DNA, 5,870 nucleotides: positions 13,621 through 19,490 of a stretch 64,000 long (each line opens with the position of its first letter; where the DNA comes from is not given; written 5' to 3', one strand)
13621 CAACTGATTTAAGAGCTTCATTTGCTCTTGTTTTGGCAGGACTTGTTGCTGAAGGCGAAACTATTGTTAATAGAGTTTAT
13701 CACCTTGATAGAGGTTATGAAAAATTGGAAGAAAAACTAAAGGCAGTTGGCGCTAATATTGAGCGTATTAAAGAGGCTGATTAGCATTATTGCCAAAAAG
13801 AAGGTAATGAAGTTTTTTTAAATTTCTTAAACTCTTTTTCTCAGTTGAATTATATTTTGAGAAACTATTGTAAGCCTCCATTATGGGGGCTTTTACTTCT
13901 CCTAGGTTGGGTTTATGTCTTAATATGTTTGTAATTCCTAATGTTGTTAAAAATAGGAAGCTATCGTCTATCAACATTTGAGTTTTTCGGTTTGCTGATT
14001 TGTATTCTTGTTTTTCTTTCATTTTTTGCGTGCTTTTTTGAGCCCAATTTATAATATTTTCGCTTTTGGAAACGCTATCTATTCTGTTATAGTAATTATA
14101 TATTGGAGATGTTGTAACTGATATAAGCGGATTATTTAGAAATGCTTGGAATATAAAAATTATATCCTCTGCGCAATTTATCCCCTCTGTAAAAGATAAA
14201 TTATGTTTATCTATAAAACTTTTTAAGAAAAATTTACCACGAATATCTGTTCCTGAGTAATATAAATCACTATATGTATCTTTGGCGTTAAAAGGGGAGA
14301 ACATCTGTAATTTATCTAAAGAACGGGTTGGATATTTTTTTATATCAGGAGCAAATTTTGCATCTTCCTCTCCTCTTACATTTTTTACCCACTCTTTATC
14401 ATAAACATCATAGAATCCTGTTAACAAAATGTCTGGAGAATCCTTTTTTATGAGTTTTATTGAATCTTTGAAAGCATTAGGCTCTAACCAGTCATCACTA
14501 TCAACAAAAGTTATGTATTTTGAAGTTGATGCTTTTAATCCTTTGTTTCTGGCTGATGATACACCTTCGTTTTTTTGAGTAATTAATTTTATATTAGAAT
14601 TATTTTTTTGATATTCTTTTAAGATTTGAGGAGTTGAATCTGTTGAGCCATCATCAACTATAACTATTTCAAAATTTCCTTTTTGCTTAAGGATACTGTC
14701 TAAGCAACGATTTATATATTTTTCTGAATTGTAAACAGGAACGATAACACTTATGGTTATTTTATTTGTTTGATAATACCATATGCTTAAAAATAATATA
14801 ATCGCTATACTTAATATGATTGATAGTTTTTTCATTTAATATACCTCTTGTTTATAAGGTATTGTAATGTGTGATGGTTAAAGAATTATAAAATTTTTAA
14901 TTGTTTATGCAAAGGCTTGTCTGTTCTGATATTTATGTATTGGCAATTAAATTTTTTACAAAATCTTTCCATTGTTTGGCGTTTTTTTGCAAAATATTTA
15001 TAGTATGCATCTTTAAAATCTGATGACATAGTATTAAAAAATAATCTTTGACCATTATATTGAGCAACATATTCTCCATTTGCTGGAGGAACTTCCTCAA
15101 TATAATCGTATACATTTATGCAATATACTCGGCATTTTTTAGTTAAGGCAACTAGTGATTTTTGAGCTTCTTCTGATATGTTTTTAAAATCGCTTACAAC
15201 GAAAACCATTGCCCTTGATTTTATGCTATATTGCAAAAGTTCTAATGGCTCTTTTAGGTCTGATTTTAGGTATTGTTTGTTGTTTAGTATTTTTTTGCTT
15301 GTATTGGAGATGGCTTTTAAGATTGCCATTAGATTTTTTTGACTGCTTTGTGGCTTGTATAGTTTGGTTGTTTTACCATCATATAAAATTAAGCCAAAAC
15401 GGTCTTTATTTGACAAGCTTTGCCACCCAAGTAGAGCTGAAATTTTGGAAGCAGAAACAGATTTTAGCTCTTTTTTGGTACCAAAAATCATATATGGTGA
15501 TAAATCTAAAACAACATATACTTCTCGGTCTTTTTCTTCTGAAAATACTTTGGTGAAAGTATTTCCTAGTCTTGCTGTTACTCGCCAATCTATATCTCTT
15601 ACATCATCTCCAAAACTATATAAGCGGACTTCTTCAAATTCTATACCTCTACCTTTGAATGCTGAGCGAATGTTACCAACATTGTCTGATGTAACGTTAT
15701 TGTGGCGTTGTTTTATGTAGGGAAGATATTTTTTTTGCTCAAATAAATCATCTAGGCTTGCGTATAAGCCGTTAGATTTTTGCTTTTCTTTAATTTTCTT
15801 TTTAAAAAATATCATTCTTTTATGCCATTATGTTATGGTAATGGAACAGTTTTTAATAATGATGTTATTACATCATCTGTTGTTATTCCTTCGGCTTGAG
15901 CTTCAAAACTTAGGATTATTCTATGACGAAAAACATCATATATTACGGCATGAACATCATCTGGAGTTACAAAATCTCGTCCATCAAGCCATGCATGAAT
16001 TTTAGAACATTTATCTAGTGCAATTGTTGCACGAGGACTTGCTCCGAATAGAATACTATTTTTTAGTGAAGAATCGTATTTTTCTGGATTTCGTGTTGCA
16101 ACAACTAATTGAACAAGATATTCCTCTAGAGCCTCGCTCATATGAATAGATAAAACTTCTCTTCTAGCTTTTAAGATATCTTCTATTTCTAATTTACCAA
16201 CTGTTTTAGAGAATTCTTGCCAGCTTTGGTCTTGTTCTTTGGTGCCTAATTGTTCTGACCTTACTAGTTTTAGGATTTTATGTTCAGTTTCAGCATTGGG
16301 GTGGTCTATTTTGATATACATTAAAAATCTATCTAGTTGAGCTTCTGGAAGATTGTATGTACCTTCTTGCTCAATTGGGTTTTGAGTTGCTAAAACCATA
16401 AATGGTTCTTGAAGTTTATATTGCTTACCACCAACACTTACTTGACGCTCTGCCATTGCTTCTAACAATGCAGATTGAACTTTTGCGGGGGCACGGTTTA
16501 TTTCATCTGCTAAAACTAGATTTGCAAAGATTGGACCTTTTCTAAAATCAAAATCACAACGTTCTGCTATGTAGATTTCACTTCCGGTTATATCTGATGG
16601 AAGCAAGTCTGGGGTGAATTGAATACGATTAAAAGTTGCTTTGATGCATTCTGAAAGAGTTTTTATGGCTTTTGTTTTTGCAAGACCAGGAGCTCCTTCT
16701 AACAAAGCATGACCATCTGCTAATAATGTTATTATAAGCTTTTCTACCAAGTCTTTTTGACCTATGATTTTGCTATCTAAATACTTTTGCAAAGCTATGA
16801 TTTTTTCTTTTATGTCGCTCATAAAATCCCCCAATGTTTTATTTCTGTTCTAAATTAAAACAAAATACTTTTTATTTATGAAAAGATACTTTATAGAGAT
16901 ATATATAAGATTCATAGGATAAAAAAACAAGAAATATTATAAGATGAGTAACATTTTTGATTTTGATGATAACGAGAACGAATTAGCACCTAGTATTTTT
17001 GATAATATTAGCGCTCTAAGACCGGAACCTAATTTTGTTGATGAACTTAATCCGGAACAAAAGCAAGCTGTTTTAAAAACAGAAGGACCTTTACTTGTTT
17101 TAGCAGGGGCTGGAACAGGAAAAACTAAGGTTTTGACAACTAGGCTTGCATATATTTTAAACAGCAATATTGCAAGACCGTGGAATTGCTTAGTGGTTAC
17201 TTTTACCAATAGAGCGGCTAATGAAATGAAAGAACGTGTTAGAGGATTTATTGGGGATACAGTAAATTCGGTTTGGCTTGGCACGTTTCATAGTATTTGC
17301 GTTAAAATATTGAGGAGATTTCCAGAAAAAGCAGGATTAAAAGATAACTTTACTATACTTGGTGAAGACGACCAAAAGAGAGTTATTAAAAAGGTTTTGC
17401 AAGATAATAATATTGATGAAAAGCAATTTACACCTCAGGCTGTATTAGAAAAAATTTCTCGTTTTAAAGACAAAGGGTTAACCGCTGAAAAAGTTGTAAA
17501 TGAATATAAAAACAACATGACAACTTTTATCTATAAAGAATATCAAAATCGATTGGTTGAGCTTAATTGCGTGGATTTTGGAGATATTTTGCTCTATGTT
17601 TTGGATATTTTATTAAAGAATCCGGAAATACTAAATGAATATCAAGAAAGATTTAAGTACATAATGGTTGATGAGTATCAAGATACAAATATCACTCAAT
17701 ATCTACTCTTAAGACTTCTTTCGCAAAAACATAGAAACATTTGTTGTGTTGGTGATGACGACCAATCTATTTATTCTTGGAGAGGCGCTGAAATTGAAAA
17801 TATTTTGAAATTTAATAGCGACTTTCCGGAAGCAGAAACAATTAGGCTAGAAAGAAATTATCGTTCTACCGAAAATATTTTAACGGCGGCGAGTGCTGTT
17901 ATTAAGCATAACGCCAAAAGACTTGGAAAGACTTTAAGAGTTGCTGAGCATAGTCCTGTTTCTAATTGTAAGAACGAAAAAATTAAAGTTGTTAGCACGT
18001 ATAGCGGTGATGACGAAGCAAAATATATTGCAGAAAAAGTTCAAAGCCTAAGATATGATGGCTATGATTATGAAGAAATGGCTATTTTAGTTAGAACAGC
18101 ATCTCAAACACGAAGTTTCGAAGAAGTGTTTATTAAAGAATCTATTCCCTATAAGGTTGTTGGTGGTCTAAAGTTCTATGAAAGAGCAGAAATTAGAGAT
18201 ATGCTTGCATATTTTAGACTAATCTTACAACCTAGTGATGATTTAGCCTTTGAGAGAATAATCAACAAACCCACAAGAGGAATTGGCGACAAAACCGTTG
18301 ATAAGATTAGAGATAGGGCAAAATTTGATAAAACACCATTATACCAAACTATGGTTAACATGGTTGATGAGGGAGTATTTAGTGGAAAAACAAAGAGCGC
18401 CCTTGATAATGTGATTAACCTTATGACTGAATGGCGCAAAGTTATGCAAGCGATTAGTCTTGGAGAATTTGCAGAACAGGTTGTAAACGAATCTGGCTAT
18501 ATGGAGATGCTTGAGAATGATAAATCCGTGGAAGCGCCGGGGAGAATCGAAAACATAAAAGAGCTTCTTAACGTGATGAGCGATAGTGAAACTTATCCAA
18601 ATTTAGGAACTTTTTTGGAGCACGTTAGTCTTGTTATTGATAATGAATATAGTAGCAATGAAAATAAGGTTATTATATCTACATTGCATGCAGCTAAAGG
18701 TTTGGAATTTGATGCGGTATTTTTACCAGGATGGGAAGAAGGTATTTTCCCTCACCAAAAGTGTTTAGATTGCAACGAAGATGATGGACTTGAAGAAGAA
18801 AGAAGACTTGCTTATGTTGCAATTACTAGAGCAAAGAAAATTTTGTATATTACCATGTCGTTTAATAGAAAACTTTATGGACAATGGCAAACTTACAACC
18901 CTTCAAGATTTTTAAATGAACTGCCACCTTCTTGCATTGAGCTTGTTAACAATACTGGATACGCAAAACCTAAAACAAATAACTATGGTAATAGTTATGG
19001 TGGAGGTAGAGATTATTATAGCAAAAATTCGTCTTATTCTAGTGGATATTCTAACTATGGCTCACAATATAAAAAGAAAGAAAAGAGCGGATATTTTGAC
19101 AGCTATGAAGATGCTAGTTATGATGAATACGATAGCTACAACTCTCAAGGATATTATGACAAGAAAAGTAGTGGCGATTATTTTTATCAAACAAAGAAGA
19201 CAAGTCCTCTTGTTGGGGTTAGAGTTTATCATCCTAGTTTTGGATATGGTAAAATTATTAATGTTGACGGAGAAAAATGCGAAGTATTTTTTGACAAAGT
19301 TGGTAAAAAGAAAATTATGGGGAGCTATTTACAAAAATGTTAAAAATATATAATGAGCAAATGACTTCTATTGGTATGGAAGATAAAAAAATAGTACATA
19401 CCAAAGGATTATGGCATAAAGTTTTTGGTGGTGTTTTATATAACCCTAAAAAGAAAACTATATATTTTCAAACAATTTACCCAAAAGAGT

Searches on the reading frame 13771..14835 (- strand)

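Call 65: search_protein_families(library=pfam, proteins=[window:13771-14835:-], max_evalue=0.00001)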
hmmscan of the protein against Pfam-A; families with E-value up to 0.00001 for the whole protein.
window:13771-14835:- (355 aa): 3 families
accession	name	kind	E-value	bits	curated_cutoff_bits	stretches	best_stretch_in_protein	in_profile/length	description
PF00535.33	Glycos_transf_2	-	1.8e-41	142.3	23.3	1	29-157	1-131/168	Glycosyl transferase family 2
PF13641.12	Glyco_tranf_2_3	-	2.3e-14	54.4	27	1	28-129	3-111/230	Glycosyltransferase like family 2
PF10111.15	Glyco_tranf_2_2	-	4.1e-14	53.2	27.3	1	29-130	1-107/276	Glycosyltransferase like family 2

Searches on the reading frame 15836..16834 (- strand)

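Call 65: search_protein_families(library=pfam, proteins=[window:15836-16834:-], max_evalue=0.00001)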
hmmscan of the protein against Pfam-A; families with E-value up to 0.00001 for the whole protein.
window:15836-16834:- (333 aa): 4 families
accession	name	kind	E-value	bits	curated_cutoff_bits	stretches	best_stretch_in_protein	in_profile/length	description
PF07726.17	AAA_3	-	2e-64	215.8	27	1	42-172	1-131/131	ATPase family associated with various cellular activities (AAA)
PF17863.7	AAA_lid_2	-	4.9e-21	74.7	22.7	1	260-324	8-72/74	AAA lid domain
PF20030.5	bpMoxR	-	2.2e-14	53.5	27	1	14-193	5-183/205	MoxR domain in the MoxR-vWA-beta-propeller ternary systems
PF07728.20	AAA_5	-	9.2e-13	48.8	22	1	43-170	2-139/139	AAA domain (dynein-related subfamily)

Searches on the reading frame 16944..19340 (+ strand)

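Call 65: search_protein_families(library=pfam, proteins=[window:16944-19340:+], max_evalue=0.00001)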
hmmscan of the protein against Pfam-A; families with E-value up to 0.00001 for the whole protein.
window:16944-19340:+ (799 aa): 6 families
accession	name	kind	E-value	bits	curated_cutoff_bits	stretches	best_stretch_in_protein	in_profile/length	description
PF00580.27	UvrD-helicase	-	6.5e-92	308.5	23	1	35-295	1-271/271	UvrD/REP helicase N-terminal domain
PF13361.12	UvrD_C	-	4.8e-76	256.9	25.6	1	300-639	1-348/350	UvrD-like helicase C-terminal domain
PF13245.12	AAA_19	-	4.3e-22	79.2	25.1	1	39-278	1-132/134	AAA domain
PF13538.12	UvrD_C_2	-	7.3e-09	35.8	27.4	0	613-636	28-51/52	UvrD-like helicase C-terminal domain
PF13604.12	AAA_30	-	2.4e-08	34.4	27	0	34-111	1-77/191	AAA domain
PF01443.25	Viral_helicase1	-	1.7e-06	28.5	21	0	575-636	178-226/228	Viral superfamily 1 RNA helicase core domain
